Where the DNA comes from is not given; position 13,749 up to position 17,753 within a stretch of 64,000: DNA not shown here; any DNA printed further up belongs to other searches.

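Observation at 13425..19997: NuoE-like / NuoF-like / giant NuoG::GltD fusion / erythrin operon: candidate uncharacterised flavin-based bifurcating or transhydrogenase-type complex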

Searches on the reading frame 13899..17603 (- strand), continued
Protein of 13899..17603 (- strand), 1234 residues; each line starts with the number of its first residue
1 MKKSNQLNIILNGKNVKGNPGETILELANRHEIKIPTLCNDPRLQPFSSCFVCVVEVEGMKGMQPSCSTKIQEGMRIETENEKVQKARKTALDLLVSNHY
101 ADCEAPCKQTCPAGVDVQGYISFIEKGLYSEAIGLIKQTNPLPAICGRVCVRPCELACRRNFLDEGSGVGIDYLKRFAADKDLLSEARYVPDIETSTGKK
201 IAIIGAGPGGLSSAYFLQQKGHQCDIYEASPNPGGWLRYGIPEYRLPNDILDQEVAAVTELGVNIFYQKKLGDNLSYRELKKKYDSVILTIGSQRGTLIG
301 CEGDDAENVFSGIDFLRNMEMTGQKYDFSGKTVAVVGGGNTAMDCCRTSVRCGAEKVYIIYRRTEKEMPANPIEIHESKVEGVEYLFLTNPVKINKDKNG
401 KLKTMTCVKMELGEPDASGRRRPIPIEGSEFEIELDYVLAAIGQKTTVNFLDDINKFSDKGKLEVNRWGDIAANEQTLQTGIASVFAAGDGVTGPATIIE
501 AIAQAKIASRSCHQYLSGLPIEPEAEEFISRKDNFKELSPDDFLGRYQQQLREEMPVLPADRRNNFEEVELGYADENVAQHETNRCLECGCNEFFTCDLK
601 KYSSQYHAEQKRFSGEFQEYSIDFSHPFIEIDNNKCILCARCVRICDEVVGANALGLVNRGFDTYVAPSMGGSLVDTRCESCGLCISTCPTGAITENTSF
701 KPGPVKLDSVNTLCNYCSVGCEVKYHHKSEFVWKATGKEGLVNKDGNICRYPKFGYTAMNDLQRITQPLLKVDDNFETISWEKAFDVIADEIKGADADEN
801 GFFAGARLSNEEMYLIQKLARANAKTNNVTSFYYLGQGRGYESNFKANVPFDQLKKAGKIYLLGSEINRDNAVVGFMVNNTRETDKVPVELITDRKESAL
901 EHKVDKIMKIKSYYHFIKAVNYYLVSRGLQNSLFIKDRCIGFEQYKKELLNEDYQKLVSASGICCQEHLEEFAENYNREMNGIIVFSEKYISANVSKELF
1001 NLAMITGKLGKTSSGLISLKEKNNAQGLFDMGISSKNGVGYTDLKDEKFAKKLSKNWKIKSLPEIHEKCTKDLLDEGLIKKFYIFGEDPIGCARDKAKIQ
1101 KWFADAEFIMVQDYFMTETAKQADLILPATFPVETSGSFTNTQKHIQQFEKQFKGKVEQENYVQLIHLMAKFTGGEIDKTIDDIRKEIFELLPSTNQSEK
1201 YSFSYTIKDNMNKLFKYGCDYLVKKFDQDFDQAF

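Call 20: find_related_loci(query=A1, collection=genome_contigs, flank=8000)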
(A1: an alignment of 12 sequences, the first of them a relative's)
Query A1 (1234 aa) in genome_contigs; peptide patterns used: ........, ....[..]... (x = any residue, [..] = any of these).
599 stretches matched a pattern (row limit reached: there are more); 559 encode a relative of the query (tblastn E <= 1e-3); the best 80 are kept; 80 distinct loci.
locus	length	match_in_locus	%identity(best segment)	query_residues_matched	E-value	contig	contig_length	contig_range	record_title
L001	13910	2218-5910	85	4-1234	0e+0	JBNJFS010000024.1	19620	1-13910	MAG: Bacteroidota bacterium isolate Y22_60dBSe2.bin.27 NODE_2845_length_19620_cov_12.314277, whole genome shotgun sequen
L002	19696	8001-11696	80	2-1234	0e+0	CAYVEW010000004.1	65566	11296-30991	MAG TPA_asm: uncultured Bacteroidales bacterium isolate binchicken_co42_308 genome assembly, contig: NODE_263_length_655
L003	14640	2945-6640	79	2-1234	0e+0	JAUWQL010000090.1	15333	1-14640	MAG: Bacteroidales bacterium isolate CSMAG_2501 CSMAG_2501_k141_574343_length_15333_cov_13.9812, whole genome shotgun se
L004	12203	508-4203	78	2-1234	0e+0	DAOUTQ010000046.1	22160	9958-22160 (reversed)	MAG TPA_asm: Bacteroidales bacterium isolate CSMAG_801 CSMAG_801_k141_202146_length_22160_cov_9.0000, whole genome shotg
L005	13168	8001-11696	77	2-1234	0e+0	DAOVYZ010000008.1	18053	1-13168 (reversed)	MAG TPA_asm: Bacteroidales bacterium isolate CSMAG_1796 CSMAG_1796_k141_2248095_length_18053_cov_8.0004, whole genome sh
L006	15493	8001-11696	78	2-1234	0e+0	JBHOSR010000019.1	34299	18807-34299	Bacteroidota bacterium isolate SAG AM-311-A02 NODE_19_length_34299_cov_26.792080, whole genome shotgun sequence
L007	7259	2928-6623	78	2-1234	0e+0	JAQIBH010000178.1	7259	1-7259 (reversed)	MAG: Bacteroidales bacterium isolate GH36 k119_357749, whole genome shotgun sequence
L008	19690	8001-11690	76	4-1234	0e+0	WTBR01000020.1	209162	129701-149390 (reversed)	MAG: Bacteroidales bacterium isolate GLR59 c_000000609913, whole genome shotgun sequence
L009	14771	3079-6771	75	2-1234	0e+0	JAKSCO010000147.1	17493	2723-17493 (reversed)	MAG: Bacteroidales bacterium isolate MAG.294 k141_5317075, whole genome shotgun sequence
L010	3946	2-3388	78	105-1234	0e+0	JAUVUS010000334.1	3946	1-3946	MAG: Bacteroidales bacterium isolate CSMAG_798 CSMAG_798_k127_13311006_length_3946_cov_14.0000, whole genome shotgun seq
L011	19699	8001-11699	75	1-1234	0e+0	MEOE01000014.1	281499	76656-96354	MAG: Bacteroidetes bacterium GWF2_33_16 gwf2_scaffold_20, whole genome shotgun sequence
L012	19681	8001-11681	71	8-1234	0e+0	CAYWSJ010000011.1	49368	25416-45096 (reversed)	MAG TPA_asm: uncultured Bacteroidales bacterium isolate binchicken_co13_419 genome assembly, contig: NODE_658_length_493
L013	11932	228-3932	69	1-1234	0e+0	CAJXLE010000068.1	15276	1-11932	MAG TPA_asm: uncultured Bacteroidetes bacterium isolate SRR6193124_bin.34_MetaBAT_v2.12.1_MAG genome assembly, contig: N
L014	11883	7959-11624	70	2-1226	0e+0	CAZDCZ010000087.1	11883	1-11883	MAG TPA_asm: uncultured Bacteroidales bacterium isolate binchicken_co357_148 genome assembly, contig: NODE_2553_length_1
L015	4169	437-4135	67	1-1234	0e+0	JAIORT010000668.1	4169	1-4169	MAG: Bacteroidales bacterium isolate SMBSF25 20074_Bin_6_contigs_1_c_000000002762, whole genome shotgun sequence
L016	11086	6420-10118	66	1-1234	0e+0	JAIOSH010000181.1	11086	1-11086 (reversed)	MAG: Bacteroidales bacterium isolate SMBSF39 bin_16_k127_98646, whole genome shotgun sequence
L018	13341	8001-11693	68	2-1234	0e+0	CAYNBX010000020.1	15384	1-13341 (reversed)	MAG TPA_asm: uncultured Bacteroidales bacterium isolate binchicken_co164_191 genome assembly, contig: NODE_843_length_15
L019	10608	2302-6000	66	1-1234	0e+0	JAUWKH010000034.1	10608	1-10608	MAG: Bacteroidota bacterium isolate CSMAG_2341 CSMAG_2341_k127_1175778_length_10608_cov_19.6041, whole genome shotgun se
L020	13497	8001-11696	65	2-1234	0e+0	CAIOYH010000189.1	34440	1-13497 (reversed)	uncultured bacterium isolate Kiruna_bin-04925 genome assembly, contig: bin-04925:189/230, whole genome shotgun sequence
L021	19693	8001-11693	66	4-1234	0e+0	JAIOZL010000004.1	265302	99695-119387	MAG: Bacteroidales bacterium isolate Tobar13.5m-G8 Tobar13-5m-C29, whole genome shotgun sequence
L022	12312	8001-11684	66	6-1234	0e+0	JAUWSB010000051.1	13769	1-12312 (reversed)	MAG: Bacteroidota bacterium isolate CSMAG_2543 CSMAG_2543_k127_7308228_length_13769_cov_67.7712, whole genome shotgun se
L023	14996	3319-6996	66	7-1234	0e+0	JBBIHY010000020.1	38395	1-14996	MAG: Bacteroidota bacterium isolate RSS170216_bin_125 NODE_820_length_38395_cov_9.509885, whole genome shotgun sequence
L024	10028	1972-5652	67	6-1234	0e+0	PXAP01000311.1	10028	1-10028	MAG: Bacteroidetes bacterium isolate T3Sed10_212R1 T3-Sed10-C16477, whole genome shotgun sequence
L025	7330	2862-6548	67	6-1234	0e+0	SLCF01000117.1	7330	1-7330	MAG: Bacteroidales bacterium isolate CSSed162cmB_490 CSSed16-2cmB-45798, whole genome shotgun sequence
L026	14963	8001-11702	65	1-1234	0e+0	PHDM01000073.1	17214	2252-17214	MAG: Bacteroidetes bacterium HGW-Bacteroidetes-17 08E140C01_z5_2013_Ig3399_v2_scaffold_2262, whole genome shotgun sequen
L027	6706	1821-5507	66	5-1234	0e+0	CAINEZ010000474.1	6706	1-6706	MAG: uncultured Bacteroidetes bacterium isolate AlinenLipids_bin-7249 genome assembly, contig: bin-7249:474/704, whole g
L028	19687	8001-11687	65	6-1234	0e+0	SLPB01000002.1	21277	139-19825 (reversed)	MAG: Bacteroidales bacterium isolate CSSed165cm_477 CSSed16-5cm-5678, whole genome shotgun sequence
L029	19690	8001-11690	66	5-1234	0e+0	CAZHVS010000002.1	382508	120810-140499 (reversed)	MAG TPA_asm: uncultured Ignavibacteriaceae bacterium isolate binchicken_co20_231 genome assembly, contig: NODE_25_length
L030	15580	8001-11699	66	2-1234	0e+0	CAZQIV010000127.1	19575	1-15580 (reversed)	MAG TPA_asm: uncultured Lentimicrobiaceae bacterium isolate SRP191223_co1_241 genome assembly, contig: NODE_2603_length_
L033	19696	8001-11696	78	2-1234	0e+0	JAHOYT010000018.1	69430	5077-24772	MAG: Bacteroidales bacterium isolate CORE_19_RING_Bin_00002 c_000000000040, whole genome shotgun sequence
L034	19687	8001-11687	64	1-1234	0e+0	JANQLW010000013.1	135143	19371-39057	MAG: Bacteroidales bacterium isolate PL25a_bin.72 k99_2519201, whole genome shotgun sequence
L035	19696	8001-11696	76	2-1234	0e+0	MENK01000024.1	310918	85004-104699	MAG: Bacteroidetes bacterium GWB2_32_14 gwb2_scaffold_4, whole genome shotgun sequence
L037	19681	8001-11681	64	6-1234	0e+0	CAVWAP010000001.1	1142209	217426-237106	MAG: uncultured Bacteroidales bacterium isolate MFD03804.bin.1.231 genome assembly, contig: contig_10748, whole genome s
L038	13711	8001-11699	65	2-1234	0e+0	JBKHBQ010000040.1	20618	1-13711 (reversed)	MAG: Bacteroidales bacterium isolate D1M01_6 NODE_3713_length_20618_cov_5.565190, whole genome shotgun sequence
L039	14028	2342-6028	65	4-1234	0e+0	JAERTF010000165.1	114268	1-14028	MAG: Bacteroidetes bacterium isolate BH25 c_000000008041, whole genome shotgun sequence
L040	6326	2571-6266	63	1-1234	0e+0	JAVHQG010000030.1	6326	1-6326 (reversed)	MAG: Bacteroidales bacterium isolate WB02no9_34_13 NODE_12655_length_6326_cov_8.368841, whole genome shotgun sequence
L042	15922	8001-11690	64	4-1234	0e+0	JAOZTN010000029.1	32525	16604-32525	MAG: Bacteroidales bacterium isolate GMC8_bin_15 GMC8_647_length_32525_cov_17.538097, whole genome shotgun sequence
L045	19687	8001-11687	64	4-1234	0e+0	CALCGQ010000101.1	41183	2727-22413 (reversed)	MAG TPA_asm: uncultured Bacteroidetes bacterium isolate ERR2206796_bin.57_CONCOCT_v1.1_MAG genome assembly, contig: ERZ8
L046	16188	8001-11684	64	5-1234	0e+0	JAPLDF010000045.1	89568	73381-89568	MAG: Bacteroidetes bacterium isolate LacPavin_0419_WC70L_MAG_48_58 LacPavin_0419_WC70L_scaffold_214129, whole genome sho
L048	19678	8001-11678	64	7-1234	0e+0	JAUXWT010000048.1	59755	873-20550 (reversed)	MAG: Bacteroidales bacterium isolate C15_metabat.bin.17 C15_k141_141917, whole genome shotgun sequence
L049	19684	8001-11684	64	5-1234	0e+0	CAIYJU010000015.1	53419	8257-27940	MAG: uncultured Bacteroidales bacterium isolate Ja1_bin-2221 genome assembly, contig: bin-2221:015/210, whole genome sho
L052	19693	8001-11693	64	1-1234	0e+0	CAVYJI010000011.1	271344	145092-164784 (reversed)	MAG: uncultured Bacteroidales bacterium isolate MFD01476.bin.1.15 genome assembly, contig: contig_49850, whole genome sh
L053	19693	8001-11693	64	4-1234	0e+0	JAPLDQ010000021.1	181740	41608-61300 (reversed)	MAG: Bacteroidetes bacterium isolate LacPavin_0920_WC57_MAG_34_20 LacPavin_0920_WC57_scaffold_371668, whole genome shotg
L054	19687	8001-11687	64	3-1234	0e+0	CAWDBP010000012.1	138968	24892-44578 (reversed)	MAG: uncultured Bacteroidales bacterium isolate MFD01689.bin.1.120 genome assembly, contig: contig_37731, whole genome s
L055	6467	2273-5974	63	2-1234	0e+0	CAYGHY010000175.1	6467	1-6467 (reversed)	MAG TPA_asm: uncultured Oscillospiraceae bacterium isolate ERP113451_co2_28 genome assembly, contig: NODE_9523_length_64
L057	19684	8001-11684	64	5-1234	0e+0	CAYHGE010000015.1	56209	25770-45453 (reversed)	MAG TPA_asm: uncultured Draconibacterium sp. isolate ERP119702_co1_334 genome assembly, contig: NODE_453_length_56209_co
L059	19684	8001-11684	64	5-1234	0e+0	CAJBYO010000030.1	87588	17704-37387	MAG: uncultured Bacteroidales bacterium isolate Loc080925-6m_bin-0522 genome assembly, contig: bin-0522:030/104, whole g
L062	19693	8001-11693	64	4-1234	0e+0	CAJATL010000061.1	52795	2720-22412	MAG: uncultured Bacteroidetes bacterium isolate Loc090907-6m_bin-095 genome assembly, contig: bin-095:061/424, whole gen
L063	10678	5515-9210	65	1-1234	0e+0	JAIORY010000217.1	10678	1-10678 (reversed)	MAG: Bacteroidales bacterium isolate SMBSF30 20075_Bin_4_contigs_1_c_000000000498, whole genome shotgun sequence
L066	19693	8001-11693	63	2-1234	0e+0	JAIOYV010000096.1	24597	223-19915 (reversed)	MAG: Bacteroidales bacterium isolate Tobar12.5m-G22 Tobar12-5m-C1419, whole genome shotgun sequence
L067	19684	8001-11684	64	5-1234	0e+0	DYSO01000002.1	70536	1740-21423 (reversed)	MAG TPA_asm: Draconibacterium orientale isolate SulCav_PC08_3_10_45_10 SulCav_PC08-3_70_length_70536_cov_6.080149, whole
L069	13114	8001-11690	64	4-1234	0e+0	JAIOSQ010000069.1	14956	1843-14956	MAG: Bacteroidales bacterium isolate SMBSF48 bin_32_k127_582748, whole genome shotgun sequence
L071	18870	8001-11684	63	6-1234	0e+0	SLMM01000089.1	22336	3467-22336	MAG: Bacteroidales bacterium isolate CSSed165cm_359 CSSed16-5cm-5085, whole genome shotgun sequence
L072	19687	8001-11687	62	4-1234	0e+0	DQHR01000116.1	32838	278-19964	MAG TPA_asm: Bacteroidales bacterium isolate UBA8529 contig_261820, whole genome shotgun sequence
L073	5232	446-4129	63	5-1234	0e+0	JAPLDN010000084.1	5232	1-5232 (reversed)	MAG: Bacteroidetes bacterium isolate LacPavin_0920_WC57_MAG_45_7 LacPavin_0920_WC57_scaffold_1415025, whole genome shotg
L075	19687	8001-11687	62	4-1234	0e+0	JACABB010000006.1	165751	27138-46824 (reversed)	MAG: Bacteroidales bacterium isolate Cfx3-06 MAG06_6, whole genome shotgun sequence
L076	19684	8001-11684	64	4-1234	0e+0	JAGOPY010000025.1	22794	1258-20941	MAG: Bacteroidales bacterium isolate Go_SlDig_bin_433 Go_SlDig_6340_length_22794_cov_53.810165, whole genome shotgun seq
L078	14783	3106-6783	65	5-1234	0e+0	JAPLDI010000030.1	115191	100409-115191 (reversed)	MAG: Bacteroidetes bacterium isolate LacPavin_0818_WC55_MAG_47_11 LacPavin_0818_WC55_scaffold_289651, whole genome shotg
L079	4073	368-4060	64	2-1234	0e+0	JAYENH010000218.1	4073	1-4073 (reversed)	MAG: Bacteroidota bacterium isolate MAG060 MAG060_218, whole genome shotgun sequence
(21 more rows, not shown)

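Call 35: search_protein_families(library=pfam, proteins=[L029:11776-12657:+, L029:12740-13564:+, L029:13573-15363:+, L029:15376-15831:+, L029:15886-16245:-, L029:16295-17797:-], max_evalue=0.0001)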
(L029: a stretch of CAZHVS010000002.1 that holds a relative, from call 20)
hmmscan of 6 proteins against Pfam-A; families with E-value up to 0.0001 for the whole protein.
L029:11776-12657:+ (293 aa): 1 family
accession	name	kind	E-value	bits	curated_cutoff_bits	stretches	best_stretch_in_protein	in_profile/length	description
PF09334.17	tRNA-synt_1g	-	7.1e-05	22.2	20.1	0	36-98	103-165/391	tRNA synthetases class I (M)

L029:12740-13564:+ (274 aa): 2 families
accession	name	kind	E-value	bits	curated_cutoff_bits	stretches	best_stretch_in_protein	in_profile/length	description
PF10418.14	DHODB_Fe-S_bind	-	1.7e-12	47.3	23.9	1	213-250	1-41/41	Iron-sulfur cluster binding domain of dihydroorotate dehydrogenase B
PF00175.26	NAD_binding_1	-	1.4e-05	26.1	22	1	104-197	1-107/109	Oxidoreductase NAD-binding domain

L029:13573-15363:+ (596 aa): 9 families
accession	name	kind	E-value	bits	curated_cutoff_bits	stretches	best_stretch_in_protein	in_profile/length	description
PF14691.11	Fer4_20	-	1.3e-42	144.6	25.8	1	150-259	1-111/113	Dihydroprymidine dehydrogenase domain II, 4Fe-4S cluster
PF07992.20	Pyr_redox_2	-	7.9e-36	124.4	26.1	1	274-580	2-291/291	Pyridine nucleotide-disulphide oxidoreductase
PF13738.12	Pyr_redox_3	-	1.6e-11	44.4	30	1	409-564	162-305/305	Pyridine nucleotide-disulphide oxidoreductase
PF00070.33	Pyr_redox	-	6.8e-10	39.8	22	1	413-487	1-78/82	Pyridine nucleotide-disulphide oxidoreductase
PF13450.12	NAD_binding_8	-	2.7e-08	34.4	21.9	1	277-311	1-35/68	NAD(P)-binding Rossmann-like domain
PF13241.12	NAD_binding_7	-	2.9e-05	25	22.1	0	410-459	6-51/104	Putative NAD(P)-binding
PF12831.13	FAD_oxidored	-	5e-05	23.2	27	0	275-315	2-42/416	FAD dependent oxidoreductase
PF00890.30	FAD_binding_2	-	5.7e-05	22.9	20.4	0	275-311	2-38/414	FAD binding domain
PF03486.20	HI0933_like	-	8.9e-05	22.5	50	0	274-308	2-36/244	HI0933-like protein Rossmann domain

L029:15376-15831:+ (151 aa): 1 family
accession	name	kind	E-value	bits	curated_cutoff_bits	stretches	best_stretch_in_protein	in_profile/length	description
PF02915.23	Rubrerythrin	-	5.6e-14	53.1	22.8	1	10-140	2-134/137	Rubrerythrin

L029:15886-16245:- (119 aa): 1 family
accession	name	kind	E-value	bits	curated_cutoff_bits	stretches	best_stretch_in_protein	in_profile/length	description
PF13788.11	DUF4180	-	3.4e-36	124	25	1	11-117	4-112/112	Domain of unknown function (DUF4180)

L029:16295-17797:- (500 aa): 2 families
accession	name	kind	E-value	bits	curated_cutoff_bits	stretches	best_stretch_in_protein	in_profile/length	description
PF03062.24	MBOAT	-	7.7e-22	78.4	27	1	168-368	80-297/337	MBOAT, membrane-bound O-acyltransferase family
PF13813.11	MBOAT_2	-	2.8e-05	24.8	25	1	285-347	4-66/85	Membrane bound O-acyl transferase family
